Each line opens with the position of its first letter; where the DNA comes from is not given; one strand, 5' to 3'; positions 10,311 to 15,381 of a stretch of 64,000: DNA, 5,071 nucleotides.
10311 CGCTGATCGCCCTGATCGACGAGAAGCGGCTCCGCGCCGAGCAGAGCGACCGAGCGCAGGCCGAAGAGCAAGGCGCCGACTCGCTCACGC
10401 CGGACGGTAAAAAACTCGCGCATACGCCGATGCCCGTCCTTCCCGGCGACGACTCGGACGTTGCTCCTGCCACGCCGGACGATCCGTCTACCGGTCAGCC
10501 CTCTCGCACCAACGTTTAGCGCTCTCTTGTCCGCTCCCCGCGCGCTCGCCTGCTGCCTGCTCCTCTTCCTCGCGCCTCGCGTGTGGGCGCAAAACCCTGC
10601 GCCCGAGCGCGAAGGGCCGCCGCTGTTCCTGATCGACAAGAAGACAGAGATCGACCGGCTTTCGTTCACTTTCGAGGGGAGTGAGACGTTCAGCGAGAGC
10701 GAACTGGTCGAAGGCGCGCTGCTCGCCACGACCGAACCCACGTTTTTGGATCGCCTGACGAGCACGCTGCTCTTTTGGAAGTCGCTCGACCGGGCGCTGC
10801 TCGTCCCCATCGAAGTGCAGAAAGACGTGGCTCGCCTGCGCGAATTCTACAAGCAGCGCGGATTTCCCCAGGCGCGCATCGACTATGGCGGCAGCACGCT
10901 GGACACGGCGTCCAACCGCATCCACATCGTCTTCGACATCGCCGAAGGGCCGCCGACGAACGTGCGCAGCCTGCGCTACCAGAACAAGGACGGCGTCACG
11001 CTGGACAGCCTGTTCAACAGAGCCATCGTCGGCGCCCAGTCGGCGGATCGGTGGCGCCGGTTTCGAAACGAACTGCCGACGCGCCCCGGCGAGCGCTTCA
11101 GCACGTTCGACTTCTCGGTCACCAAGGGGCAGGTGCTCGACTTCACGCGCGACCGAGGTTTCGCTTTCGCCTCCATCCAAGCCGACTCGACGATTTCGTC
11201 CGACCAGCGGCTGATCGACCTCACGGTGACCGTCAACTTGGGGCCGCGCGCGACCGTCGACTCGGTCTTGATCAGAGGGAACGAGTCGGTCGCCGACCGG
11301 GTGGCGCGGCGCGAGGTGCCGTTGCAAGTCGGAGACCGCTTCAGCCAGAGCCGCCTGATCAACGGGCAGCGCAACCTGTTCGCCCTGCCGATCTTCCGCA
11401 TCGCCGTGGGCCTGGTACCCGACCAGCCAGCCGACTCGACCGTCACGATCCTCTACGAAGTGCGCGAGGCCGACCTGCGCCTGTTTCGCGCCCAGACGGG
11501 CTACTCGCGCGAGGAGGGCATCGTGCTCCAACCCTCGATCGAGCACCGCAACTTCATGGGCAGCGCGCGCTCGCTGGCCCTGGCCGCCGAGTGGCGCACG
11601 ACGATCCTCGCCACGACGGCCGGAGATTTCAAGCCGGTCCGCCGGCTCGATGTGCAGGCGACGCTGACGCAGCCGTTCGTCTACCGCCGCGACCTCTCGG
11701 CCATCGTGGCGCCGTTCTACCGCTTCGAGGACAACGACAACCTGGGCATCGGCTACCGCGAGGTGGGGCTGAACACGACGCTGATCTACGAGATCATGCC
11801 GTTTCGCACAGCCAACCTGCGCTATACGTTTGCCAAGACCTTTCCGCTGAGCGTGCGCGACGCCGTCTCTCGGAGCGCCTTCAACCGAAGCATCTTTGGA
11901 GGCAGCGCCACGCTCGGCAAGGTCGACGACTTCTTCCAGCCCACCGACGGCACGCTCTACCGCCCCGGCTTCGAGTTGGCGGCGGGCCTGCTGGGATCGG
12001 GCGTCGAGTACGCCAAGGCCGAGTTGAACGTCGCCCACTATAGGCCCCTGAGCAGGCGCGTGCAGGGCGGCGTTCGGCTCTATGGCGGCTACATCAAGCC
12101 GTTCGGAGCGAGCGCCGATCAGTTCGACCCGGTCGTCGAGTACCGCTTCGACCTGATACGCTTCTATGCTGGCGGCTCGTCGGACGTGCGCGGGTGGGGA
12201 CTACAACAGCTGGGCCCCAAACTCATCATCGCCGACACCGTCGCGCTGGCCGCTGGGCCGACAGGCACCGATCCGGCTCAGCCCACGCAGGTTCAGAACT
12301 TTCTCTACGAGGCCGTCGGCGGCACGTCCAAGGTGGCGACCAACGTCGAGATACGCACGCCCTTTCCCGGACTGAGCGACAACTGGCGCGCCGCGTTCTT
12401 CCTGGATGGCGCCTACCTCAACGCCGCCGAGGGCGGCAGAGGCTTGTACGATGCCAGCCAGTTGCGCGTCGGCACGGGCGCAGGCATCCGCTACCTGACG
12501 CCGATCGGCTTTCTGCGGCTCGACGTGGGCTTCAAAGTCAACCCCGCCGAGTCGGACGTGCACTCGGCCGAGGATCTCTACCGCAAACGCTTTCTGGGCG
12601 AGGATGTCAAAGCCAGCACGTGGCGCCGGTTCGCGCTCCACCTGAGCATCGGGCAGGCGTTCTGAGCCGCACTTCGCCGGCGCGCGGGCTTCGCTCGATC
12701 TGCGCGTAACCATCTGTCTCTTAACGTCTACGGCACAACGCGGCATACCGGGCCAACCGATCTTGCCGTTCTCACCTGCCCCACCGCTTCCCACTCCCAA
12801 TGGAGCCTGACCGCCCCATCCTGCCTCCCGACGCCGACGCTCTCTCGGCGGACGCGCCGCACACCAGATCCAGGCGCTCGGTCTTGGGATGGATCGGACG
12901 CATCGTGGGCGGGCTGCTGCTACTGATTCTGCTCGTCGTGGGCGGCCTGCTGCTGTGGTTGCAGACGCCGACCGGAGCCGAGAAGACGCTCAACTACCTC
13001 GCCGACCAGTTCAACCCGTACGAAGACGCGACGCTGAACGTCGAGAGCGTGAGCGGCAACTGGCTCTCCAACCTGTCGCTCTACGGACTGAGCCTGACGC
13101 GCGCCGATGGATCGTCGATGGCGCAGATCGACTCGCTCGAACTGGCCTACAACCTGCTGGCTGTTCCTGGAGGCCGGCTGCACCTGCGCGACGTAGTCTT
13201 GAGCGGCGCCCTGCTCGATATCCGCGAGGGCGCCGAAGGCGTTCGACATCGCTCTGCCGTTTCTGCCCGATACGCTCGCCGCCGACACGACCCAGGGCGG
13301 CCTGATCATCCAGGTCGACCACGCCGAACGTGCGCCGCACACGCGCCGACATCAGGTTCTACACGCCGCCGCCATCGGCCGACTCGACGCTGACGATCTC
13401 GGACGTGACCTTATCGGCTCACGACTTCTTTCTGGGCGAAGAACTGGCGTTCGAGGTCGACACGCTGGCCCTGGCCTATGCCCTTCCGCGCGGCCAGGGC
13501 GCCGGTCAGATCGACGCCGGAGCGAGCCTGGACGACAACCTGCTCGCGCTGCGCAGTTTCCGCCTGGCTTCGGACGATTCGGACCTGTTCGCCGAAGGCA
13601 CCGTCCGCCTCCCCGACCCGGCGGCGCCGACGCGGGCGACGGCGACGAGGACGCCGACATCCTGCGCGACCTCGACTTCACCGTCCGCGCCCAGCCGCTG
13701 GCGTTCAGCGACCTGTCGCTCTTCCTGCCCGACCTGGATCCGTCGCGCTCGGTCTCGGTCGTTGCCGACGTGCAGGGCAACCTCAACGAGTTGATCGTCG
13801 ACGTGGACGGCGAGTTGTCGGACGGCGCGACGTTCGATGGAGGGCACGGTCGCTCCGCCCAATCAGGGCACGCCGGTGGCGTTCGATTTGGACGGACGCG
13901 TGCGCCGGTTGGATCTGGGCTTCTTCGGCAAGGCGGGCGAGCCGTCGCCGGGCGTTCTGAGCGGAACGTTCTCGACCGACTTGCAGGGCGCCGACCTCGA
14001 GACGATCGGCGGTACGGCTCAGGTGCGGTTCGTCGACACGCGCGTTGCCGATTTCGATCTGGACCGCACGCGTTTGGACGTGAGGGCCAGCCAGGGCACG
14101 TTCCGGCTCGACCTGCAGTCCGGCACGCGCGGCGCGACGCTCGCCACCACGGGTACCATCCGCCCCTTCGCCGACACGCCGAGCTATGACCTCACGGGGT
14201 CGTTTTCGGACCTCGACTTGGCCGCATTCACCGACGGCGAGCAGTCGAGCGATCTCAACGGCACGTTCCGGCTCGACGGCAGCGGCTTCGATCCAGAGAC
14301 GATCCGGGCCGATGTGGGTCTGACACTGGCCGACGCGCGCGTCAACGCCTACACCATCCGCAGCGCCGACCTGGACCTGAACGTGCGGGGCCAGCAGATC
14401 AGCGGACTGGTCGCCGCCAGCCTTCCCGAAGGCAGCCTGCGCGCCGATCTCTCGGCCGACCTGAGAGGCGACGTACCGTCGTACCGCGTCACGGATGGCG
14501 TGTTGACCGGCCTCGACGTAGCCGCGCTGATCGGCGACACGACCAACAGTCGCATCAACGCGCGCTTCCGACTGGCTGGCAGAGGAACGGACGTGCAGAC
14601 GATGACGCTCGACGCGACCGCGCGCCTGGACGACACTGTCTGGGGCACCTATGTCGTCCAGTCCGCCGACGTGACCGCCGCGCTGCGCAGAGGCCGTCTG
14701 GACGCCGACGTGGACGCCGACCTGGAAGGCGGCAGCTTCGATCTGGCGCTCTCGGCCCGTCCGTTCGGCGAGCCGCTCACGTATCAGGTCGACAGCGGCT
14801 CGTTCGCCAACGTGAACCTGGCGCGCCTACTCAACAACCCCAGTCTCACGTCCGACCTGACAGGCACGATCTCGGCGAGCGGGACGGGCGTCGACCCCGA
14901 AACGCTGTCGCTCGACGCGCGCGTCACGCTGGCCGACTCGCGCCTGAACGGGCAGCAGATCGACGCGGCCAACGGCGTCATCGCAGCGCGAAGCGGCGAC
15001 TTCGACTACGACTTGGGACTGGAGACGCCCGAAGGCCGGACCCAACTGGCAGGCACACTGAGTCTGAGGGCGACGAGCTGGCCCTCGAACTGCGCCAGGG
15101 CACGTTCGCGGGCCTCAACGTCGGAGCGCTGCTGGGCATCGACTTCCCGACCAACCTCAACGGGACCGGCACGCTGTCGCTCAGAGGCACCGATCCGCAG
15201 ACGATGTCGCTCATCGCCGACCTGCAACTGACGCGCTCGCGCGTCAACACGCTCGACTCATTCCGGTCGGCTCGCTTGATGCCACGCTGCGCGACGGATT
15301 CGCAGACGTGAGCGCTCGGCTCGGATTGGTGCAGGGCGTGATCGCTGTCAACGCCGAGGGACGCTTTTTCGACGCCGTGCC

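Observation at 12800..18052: tamB homologue shattered by about 13 frameshifts while all neighbouring and other long genes are intact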

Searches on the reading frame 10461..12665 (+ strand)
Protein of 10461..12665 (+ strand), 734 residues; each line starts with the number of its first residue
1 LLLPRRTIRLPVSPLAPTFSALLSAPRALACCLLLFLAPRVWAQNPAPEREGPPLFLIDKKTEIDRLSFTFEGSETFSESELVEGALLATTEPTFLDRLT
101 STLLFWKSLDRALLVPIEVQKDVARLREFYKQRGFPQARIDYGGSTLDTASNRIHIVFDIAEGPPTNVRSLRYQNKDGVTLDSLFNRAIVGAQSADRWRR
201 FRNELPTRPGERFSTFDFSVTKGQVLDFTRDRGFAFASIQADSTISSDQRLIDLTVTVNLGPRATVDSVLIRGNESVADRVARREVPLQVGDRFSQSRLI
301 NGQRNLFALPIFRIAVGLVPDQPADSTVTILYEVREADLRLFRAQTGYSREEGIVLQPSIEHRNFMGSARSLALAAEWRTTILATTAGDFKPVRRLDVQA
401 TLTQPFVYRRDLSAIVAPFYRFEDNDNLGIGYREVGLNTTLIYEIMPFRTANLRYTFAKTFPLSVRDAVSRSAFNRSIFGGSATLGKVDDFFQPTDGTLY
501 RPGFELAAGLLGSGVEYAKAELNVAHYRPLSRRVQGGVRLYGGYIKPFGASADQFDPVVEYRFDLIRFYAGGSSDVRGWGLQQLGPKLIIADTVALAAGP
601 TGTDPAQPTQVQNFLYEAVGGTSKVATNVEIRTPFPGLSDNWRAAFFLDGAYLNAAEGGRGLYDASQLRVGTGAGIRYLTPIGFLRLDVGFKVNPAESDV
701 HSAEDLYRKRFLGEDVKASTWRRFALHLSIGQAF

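Call 4: search_protein_families(library=pfam, proteins=[window:10461-12665:+], max_evalue=0.01)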
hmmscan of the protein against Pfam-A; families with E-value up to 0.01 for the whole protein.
window:10461-12665:+ (734 aa): 2 families
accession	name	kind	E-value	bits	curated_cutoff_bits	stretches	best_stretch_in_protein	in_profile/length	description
PF01103.29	Omp85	-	2.6e-34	119.6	24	1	364-700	1-313/325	Omp85 superfamily domain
PF07244.20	POTRA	-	2.6e-18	67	21.3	3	265-336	2-78/79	Surface antigen variable number repeat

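Call 5: find_related_loci(query=window:10461-12665:+, collection=genome_contigs, flank=10000)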
Query window:10461-12665:+ (734 aa) in genome_contigs; peptide patterns used: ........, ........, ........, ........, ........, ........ (x = any residue, [..] = any of these).
95 stretches matched a pattern; 10 encode a relative of the query (tblastn E <= 1e-3); 9 distinct loci.
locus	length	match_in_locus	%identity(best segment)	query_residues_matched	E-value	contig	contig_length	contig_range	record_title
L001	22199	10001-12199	85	1-734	0e+0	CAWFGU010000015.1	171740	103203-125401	MAG: Rhodothermales bacterium isolate MFD03250.bin.2.54 genome assembly, contig: contig_30420, whole genome shotgun sequ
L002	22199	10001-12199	86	1-734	0e+0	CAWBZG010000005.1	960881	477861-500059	MAG: Rhodothermales bacterium isolate MFD03250.bin.1.109 genome assembly, contig: contig_6342, whole genome shotgun sequ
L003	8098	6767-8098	84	1-445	0e+0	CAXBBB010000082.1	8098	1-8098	MAG TPA_asm: uncultured Rhodothermales bacterium isolate ERR599365_binner13_Refined_37 genome assembly, contig: ERZ27726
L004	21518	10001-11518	24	36-586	3e-23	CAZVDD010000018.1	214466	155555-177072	MAG TPA_asm: uncultured bacterium isolate SRP231805_co4_173 genome assembly, contig: k141_427232, whole genome shotgun s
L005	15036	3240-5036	24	91-691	2e-22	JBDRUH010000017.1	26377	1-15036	MAG: candidate division WOR-3 bacterium isolate JZ-2_201705_bins_136 JZ-2_201705_bins_136_scaffold_17, whole genome shot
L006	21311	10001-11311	22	118-586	1e-18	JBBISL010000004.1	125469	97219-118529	MAG: candidate division WOR-3 bacterium isolate SLF170214_bin_372 NODE_160_length_125469_cov_5.874528, whole genome shot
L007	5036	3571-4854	24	125-587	4e-18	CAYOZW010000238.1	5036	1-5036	MAG TPA_asm: uncultured Eubacteriales bacterium isolate binchicken_co81_511 genome assembly, contig: NODE_31864_length_5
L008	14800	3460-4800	23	109-587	8e-18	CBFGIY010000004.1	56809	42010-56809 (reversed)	MAG: candidate division WOR-3 bacterium isolate JZ-4_202302_bins_3.1 genome assembly, contig: NODE_4_length_56809_cov_1.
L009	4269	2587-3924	23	109-586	1e-13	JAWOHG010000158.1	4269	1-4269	MAG: bacterium isolate CWP4-2.bin.210 k191_4336457, whole genome shotgun sequence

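Call 11: list_cluster_members(proteins=[P0001, window:10461-12665:+, window:17057-18052:+])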
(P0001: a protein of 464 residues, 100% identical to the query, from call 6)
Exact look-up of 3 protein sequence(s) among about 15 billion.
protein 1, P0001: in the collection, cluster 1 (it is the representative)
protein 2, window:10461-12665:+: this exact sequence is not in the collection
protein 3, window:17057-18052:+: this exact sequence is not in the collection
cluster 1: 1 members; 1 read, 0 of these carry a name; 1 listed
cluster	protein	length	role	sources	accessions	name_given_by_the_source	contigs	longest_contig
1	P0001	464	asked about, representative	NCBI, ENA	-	-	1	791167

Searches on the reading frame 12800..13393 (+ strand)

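Call 4: search_protein_families(library=pfam, proteins=[window:12800-13393:+], max_evalue=0.01)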
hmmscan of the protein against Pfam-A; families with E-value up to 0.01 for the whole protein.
window:12800-13393:+ (197 aa): 1 family
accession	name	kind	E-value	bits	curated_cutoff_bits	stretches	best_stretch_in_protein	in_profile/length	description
PF05359.17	DUF748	-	0.00043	18.9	50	1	31-149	13-127/1037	Domain of Unknown Function (DUF748)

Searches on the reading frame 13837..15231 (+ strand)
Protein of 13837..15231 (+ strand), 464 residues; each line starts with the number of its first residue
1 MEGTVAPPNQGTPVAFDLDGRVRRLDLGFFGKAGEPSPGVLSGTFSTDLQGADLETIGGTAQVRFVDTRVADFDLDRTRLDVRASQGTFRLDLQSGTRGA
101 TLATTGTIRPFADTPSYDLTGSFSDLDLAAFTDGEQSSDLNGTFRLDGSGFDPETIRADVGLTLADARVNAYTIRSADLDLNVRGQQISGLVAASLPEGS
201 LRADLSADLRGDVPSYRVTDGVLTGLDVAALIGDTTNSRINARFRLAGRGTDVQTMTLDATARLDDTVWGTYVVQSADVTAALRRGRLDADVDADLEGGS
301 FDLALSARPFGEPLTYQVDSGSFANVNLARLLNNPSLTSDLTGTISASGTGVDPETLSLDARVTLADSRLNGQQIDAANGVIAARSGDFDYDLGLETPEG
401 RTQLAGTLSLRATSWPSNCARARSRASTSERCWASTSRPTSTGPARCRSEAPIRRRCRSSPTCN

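Call 4: search_protein_families(library=pfam, proteins=[window:13837-15231:+], max_evalue=0.01)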
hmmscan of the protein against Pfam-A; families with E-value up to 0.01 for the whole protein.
window:13837-15231:+ (464 aa): 1 family
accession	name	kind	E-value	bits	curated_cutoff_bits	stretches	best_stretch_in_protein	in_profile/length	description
PF05359.17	DUF748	-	0.0057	15.2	50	0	98-132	723-758/1037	Domain of Unknown Function (DUF748)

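Call 6: find_homologous_proteins(query=window:13837-15231:+)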
Query window:13837-15231:+ (464 aa): 2 proteins with E <= 0.001 among 8000 candidates.
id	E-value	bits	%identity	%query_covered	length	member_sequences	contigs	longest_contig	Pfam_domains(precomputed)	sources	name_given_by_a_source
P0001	4.0e-295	997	100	100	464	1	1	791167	-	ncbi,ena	-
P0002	2.4e-22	98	37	50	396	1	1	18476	-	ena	-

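Call 10: find_encoding_contigs(protein=P0001, flank=10000, max_places=6)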
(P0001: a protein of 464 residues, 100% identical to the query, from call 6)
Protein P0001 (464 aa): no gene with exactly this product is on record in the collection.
